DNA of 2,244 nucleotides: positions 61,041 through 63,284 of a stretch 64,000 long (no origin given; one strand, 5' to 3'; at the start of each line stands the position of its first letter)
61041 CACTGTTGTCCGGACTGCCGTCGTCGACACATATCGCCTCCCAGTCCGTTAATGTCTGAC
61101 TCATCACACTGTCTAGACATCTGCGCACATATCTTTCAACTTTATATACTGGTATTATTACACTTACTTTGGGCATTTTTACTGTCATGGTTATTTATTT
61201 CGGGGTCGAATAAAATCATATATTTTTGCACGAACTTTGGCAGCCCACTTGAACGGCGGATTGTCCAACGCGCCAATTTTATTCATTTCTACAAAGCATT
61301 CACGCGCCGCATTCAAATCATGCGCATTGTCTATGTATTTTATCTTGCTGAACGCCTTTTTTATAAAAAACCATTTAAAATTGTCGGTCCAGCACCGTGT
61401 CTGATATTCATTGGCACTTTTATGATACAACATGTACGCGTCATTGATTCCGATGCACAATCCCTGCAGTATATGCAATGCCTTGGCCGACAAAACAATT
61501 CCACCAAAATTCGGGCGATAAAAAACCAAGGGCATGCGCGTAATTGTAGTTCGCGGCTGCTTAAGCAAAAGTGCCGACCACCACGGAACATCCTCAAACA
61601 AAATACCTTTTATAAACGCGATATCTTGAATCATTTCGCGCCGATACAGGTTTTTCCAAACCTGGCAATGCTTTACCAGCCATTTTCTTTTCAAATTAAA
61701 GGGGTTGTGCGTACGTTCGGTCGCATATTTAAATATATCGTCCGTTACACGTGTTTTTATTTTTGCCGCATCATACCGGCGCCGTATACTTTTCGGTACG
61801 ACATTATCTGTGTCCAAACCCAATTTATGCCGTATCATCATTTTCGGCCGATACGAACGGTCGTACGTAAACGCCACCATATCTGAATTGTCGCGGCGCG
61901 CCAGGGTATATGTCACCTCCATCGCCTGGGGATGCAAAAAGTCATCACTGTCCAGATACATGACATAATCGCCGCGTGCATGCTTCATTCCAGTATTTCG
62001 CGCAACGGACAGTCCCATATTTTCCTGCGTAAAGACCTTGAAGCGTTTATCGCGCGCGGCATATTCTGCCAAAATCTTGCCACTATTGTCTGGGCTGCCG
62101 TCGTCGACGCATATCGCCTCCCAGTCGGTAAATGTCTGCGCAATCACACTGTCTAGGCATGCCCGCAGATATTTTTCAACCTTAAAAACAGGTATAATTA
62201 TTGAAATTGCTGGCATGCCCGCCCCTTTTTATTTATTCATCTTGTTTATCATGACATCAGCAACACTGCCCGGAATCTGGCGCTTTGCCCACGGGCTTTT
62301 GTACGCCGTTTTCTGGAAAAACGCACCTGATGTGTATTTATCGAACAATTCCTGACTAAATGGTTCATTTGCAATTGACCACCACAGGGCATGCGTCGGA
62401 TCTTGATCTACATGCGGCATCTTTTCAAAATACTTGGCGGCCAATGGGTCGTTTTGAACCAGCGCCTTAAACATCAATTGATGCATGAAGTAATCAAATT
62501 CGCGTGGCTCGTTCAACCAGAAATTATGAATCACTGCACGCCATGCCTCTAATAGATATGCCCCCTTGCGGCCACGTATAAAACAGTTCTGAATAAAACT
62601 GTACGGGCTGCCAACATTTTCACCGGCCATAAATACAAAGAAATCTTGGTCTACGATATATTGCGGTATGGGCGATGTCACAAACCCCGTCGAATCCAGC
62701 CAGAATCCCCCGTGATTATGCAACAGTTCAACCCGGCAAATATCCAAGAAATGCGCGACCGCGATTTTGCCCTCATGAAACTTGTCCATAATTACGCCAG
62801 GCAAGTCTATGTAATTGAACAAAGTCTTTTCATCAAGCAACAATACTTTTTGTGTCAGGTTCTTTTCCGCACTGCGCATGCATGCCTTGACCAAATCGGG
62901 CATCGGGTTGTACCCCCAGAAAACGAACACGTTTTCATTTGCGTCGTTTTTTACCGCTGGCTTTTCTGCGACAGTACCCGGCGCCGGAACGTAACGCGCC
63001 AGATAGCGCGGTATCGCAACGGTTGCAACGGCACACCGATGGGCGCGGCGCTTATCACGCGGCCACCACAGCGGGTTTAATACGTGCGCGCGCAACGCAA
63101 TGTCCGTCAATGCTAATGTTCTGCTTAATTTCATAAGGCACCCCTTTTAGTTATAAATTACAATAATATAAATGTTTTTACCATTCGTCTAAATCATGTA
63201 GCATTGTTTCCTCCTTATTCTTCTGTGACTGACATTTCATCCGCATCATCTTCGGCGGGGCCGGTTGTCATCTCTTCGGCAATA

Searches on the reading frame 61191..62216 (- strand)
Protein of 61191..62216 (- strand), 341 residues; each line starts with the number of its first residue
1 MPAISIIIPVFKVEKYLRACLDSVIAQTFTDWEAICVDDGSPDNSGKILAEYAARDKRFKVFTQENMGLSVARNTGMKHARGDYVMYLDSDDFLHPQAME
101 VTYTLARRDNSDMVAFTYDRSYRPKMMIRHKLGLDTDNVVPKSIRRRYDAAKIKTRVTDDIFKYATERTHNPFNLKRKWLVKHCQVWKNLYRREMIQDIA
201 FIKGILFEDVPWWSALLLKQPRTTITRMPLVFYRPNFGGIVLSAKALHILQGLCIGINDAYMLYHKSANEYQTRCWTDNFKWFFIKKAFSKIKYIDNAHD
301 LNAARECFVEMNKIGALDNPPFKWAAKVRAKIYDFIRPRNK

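Call 6: search_protein_families(library=pfam, proteins=[window:61191-62216:-], max_evalue=0.01)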
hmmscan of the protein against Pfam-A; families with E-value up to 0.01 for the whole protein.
window:61191-62216:- (341 aa): 4 families
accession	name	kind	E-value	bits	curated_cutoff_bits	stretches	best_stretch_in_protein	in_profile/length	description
PF00535.33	Glycos_transf_2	-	7.8e-38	130.5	23.3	1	5-149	1-145/168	Glycosyl transferase family 2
PF13641.12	Glyco_tranf_2_3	-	2.3e-09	38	27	1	2-140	1-132/230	Glycosyltransferase like family 2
PF10111.15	Glyco_tranf_2_2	-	3e-09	37.2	27.3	1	5-106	1-106/276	Glycosyltransferase like family 2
PF13704.12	Glyco_tranf_2_4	-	0.0017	19.2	27.5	1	34-98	22-88/98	Glycosyl transferase family 2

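Call 17: find_encoding_contigs(protein=window:61191-62216:-, flank=6000, max_places=10)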
Protein window:61191-62216:- (341 aa): 16 contigs read that carry it; 10 places shown.
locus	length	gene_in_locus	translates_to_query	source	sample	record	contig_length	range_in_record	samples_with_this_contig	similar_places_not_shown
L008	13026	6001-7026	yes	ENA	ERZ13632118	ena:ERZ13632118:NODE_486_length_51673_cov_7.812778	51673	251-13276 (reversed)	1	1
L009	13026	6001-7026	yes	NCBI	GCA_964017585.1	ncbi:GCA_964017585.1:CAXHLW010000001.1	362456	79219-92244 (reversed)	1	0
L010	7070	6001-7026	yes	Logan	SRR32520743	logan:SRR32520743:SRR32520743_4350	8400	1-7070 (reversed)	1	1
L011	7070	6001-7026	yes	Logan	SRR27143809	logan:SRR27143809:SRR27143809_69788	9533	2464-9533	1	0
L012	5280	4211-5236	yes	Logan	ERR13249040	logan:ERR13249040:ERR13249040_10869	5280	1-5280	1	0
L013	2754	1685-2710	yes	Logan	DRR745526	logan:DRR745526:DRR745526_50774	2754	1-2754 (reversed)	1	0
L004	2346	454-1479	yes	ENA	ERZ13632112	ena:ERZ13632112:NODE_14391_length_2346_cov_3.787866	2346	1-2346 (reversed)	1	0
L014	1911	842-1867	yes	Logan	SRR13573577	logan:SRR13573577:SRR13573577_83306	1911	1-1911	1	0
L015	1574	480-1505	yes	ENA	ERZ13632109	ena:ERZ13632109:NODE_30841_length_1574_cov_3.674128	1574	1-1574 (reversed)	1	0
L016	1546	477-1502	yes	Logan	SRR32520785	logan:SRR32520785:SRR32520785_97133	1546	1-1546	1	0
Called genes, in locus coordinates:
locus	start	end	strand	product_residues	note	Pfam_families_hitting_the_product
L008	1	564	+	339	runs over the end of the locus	-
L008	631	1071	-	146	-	PF02556:SecB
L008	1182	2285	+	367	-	PF03562:MltA, PF06725:3D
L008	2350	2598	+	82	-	PF05258:DciA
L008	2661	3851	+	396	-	PF07690:MFS_1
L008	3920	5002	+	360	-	PF00154:RecA_N, PF08423:Rad51 (weak), PF06745:ATPase (weak), PF01637:ATPase_2 (weak), PF27531:MT3502_N (weak), PF21096:RecA_C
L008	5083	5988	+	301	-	PF05704:Caps_synth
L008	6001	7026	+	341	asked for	PF00535:Glycos_transf_2, PF10111:Glyco_tranf_2_2, PF13641:Glyco_tranf_2_3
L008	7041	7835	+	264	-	PF00535:Glycos_transf_2, PF10111:Glyco_tranf_2_2, PF13641:Glyco_tranf_2_3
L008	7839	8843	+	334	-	PF00535:Glycos_transf_2, PF10111:Glyco_tranf_2_2, PF13641:Glyco_tranf_2_3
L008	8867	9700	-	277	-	-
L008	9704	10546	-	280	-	PF05045:RgpF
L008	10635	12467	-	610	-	PF00009:GTP_EFTU, PF01926:MMR_HSR1 (faint), PF22042:EF-G_D2 (weak), PF03144:GTP_EFTU_D2, PF00679:EFG_C, PF21018:BipA_C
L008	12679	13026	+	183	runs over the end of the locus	-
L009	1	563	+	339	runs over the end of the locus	-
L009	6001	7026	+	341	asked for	PF00535:Glycos_transf_2, PF10111:Glyco_tranf_2_2, PF13641:Glyco_tranf_2_3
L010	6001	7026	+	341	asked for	PF00535:Glycos_transf_2, PF10111:Glyco_tranf_2_2, PF13641:Glyco_tranf_2_3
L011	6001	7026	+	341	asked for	PF00535:Glycos_transf_2, PF10111:Glyco_tranf_2_2, PF13641:Glyco_tranf_2_3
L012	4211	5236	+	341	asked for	PF00535:Glycos_transf_2, PF10111:Glyco_tranf_2_2, PF13641:Glyco_tranf_2_3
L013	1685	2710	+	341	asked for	PF00535:Glycos_transf_2, PF10111:Glyco_tranf_2_2, PF13641:Glyco_tranf_2_3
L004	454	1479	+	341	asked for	PF00535:Glycos_transf_2, PF10111:Glyco_tranf_2_2, PF13641:Glyco_tranf_2_3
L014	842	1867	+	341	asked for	PF00535:Glycos_transf_2, PF10111:Glyco_tranf_2_2, PF13641:Glyco_tranf_2_3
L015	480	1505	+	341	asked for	PF00535:Glycos_transf_2, PF10111:Glyco_tranf_2_2, PF13641:Glyco_tranf_2_3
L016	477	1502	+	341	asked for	PF00535:Glycos_transf_2, PF10111:Glyco_tranf_2_2, PF13641:Glyco_tranf_2_3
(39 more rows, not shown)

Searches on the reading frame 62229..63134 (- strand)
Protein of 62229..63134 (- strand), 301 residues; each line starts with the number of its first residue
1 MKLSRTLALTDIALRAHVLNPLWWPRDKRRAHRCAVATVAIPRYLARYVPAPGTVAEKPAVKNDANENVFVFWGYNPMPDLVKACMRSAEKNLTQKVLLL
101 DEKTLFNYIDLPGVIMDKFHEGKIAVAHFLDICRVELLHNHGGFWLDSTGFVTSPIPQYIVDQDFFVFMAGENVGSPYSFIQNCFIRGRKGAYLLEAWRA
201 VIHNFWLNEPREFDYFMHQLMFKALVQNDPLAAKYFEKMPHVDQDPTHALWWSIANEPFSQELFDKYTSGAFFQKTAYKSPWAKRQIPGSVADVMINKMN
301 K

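Call 6: search_protein_families(library=pfam, proteins=[window:62229-63134:-], max_evalue=0.01)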
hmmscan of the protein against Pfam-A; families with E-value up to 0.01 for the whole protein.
window:62229-63134:- (301 aa): 1 family
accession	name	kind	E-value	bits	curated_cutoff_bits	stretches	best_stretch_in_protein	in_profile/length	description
PF05704.18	Caps_synth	-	3.6e-52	177.9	24.5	1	60-285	41-269/278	Capsular polysaccharide synthesis protein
